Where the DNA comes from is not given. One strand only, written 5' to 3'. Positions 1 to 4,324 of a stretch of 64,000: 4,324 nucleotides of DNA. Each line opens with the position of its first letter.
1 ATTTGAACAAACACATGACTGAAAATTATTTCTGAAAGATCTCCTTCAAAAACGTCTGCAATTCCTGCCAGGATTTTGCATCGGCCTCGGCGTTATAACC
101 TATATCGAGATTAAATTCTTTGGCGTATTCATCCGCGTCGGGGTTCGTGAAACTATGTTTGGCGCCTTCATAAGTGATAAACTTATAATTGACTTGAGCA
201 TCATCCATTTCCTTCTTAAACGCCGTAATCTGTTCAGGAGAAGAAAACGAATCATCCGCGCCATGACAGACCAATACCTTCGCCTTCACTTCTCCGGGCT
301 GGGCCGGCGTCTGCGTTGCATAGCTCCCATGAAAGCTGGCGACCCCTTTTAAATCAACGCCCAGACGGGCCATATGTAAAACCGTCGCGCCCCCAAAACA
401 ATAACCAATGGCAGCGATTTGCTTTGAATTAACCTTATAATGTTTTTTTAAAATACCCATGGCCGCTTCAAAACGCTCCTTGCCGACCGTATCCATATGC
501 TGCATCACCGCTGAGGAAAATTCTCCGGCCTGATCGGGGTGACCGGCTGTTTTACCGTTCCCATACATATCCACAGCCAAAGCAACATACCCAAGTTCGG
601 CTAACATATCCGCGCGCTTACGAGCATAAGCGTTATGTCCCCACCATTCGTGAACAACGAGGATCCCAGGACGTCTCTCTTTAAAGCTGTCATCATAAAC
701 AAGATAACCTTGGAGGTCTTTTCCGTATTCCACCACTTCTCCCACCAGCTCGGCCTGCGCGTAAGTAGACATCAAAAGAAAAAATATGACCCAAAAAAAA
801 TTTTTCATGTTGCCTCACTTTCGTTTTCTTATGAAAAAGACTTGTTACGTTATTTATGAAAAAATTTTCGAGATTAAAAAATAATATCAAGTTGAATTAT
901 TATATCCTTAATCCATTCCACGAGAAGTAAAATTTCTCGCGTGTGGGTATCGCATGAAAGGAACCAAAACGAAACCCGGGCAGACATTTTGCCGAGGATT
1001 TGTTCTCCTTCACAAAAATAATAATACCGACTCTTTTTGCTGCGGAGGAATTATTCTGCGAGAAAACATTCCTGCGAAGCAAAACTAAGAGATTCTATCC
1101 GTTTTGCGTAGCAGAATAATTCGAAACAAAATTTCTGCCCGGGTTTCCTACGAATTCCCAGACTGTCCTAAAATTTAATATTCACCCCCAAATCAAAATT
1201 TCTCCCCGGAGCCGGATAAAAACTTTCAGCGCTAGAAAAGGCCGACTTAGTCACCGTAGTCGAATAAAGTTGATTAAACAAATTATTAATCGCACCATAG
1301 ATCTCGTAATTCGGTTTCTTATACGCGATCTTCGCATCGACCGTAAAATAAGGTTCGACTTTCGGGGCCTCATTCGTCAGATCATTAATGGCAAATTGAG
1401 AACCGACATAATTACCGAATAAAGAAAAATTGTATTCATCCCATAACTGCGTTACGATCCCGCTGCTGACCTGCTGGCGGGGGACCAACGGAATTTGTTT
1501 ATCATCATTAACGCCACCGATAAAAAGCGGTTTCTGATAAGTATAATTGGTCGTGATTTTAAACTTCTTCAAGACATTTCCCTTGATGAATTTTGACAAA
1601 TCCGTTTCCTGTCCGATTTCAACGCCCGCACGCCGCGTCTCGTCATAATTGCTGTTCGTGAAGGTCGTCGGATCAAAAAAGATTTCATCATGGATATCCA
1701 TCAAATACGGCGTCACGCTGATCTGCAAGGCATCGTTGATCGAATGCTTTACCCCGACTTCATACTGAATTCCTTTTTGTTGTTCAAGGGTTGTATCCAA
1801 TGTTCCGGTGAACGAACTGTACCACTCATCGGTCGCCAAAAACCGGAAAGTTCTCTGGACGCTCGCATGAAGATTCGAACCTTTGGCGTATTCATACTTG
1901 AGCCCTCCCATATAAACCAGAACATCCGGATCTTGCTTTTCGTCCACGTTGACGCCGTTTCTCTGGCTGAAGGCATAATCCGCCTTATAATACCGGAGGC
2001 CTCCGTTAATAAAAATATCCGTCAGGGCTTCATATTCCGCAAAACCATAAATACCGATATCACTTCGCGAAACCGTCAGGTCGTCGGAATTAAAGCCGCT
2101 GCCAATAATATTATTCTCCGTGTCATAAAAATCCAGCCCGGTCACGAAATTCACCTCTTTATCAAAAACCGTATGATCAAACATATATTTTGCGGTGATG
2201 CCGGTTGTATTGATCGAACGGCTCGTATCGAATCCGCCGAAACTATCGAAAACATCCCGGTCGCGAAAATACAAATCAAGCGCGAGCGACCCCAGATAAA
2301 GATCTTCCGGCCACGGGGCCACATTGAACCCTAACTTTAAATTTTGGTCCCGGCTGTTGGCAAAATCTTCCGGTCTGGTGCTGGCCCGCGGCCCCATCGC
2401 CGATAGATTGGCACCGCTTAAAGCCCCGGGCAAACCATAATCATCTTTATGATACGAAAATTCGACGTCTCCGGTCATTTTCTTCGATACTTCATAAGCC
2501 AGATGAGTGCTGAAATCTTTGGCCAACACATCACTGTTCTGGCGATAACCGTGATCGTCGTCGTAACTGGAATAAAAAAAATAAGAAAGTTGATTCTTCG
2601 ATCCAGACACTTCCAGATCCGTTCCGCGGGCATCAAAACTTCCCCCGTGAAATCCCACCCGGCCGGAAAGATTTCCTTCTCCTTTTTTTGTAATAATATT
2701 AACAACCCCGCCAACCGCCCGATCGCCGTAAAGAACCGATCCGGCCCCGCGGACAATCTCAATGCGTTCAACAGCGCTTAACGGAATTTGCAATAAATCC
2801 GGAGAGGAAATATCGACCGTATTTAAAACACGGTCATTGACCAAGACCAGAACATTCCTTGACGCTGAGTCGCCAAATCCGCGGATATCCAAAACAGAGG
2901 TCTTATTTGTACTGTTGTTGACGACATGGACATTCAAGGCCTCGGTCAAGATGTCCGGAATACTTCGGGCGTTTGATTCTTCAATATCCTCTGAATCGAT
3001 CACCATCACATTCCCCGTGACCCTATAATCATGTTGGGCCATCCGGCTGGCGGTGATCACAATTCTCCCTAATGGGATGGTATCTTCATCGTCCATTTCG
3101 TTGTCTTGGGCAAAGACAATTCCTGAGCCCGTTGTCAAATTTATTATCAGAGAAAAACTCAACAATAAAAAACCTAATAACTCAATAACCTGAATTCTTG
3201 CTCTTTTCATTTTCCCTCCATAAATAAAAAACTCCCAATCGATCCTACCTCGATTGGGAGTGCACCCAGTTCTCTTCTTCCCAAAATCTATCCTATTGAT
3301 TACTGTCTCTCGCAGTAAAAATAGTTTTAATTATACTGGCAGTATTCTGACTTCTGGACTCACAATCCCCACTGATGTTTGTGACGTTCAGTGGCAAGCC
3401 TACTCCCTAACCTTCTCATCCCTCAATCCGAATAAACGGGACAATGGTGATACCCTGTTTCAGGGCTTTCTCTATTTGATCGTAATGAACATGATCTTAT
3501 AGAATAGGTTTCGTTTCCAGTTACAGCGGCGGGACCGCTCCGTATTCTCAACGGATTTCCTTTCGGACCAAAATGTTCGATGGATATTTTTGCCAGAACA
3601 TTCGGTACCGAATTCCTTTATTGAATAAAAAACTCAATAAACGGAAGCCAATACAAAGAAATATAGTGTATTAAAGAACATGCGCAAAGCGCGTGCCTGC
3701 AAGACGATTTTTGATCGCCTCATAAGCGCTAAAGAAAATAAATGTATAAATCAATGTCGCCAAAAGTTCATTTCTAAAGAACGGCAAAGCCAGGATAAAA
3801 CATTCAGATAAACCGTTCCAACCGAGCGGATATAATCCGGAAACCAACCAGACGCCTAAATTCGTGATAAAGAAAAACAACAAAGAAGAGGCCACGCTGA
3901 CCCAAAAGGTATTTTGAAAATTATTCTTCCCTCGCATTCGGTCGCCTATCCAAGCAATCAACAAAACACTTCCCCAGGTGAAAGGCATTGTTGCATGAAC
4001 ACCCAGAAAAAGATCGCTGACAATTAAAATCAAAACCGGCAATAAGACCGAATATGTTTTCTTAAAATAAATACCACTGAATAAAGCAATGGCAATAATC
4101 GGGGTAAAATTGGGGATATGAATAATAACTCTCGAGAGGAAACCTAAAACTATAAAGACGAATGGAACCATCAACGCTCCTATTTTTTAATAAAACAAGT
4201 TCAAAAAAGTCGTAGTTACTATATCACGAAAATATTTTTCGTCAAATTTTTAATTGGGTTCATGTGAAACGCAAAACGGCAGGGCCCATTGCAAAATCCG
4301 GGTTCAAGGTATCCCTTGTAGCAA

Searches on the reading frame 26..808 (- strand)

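Call 86: search_protein_families(library=pfam, proteins=[window:26-808:-], max_evalue=0.00001)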
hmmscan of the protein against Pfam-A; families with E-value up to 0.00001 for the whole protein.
window:26-808:- (260 aa): 4 families
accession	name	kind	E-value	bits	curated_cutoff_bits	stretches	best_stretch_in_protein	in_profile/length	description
PF01738.24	DLH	-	2.8e-46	158.3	21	1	33-257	2-216/217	Dienelactone hydrolase family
PF00326.27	Peptidase_S9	-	5.2e-11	42.9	22.6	0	169-230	135-199/213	Prolyl oligopeptidase family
PF08840.17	BAAT_C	-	1.1e-07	32.5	20.9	0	112-164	5-57/210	BAAT / Acyl-CoA thioester hydrolase C terminal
PF12146.15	Hydrolase_4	-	1.7e-07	31.2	27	0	166-222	182-236/239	Serine aminopeptidase, S33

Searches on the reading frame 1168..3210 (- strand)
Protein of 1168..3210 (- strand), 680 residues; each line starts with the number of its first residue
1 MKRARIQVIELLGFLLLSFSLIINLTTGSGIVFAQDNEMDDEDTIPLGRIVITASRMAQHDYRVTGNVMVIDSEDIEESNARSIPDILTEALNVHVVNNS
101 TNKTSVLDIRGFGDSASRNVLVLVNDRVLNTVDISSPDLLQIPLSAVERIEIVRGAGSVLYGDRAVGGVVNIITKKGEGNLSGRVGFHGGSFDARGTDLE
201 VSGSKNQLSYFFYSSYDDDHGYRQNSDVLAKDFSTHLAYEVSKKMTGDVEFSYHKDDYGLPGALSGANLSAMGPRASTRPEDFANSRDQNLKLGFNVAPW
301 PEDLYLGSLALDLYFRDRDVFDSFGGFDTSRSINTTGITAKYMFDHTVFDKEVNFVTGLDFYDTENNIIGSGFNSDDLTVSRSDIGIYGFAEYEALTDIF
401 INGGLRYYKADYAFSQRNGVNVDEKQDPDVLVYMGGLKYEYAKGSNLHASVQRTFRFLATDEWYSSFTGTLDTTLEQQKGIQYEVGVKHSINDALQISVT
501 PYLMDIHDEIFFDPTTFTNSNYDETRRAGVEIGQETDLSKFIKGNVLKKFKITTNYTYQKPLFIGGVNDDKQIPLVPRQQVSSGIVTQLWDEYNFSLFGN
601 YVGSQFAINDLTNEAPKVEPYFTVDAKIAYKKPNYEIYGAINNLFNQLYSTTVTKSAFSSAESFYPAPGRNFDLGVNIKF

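Call 86: search_protein_families(library=pfam, proteins=[window:1168-3210:-], max_evalue=0.00001)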
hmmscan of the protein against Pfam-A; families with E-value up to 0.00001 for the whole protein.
window:1168-3210:- (680 aa): 2 families
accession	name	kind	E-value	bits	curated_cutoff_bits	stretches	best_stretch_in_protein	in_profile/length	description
PF00593.30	TonB_dep_Rec_b-barrel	-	8.4e-34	118.6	27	1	246-644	16-436/436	TonB dependent receptor-like, beta-barrel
PF07715.20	Plug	-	1.8e-21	77.1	23.9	1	63-169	4-107/107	TonB-dependent Receptor Plug Domain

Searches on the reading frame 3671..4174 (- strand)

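Call 86: search_protein_families(library=pfam, proteins=[window:3671-4174:-], max_evalue=0.00001)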
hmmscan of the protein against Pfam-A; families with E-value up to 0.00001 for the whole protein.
window:3671-4174:- (167 aa): 1 family
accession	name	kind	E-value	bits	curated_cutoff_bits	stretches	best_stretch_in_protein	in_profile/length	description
PF20221.3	DUF6580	-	3.6e-44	151.3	27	1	2-158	8-159/162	Family of unknown function (DUF6580)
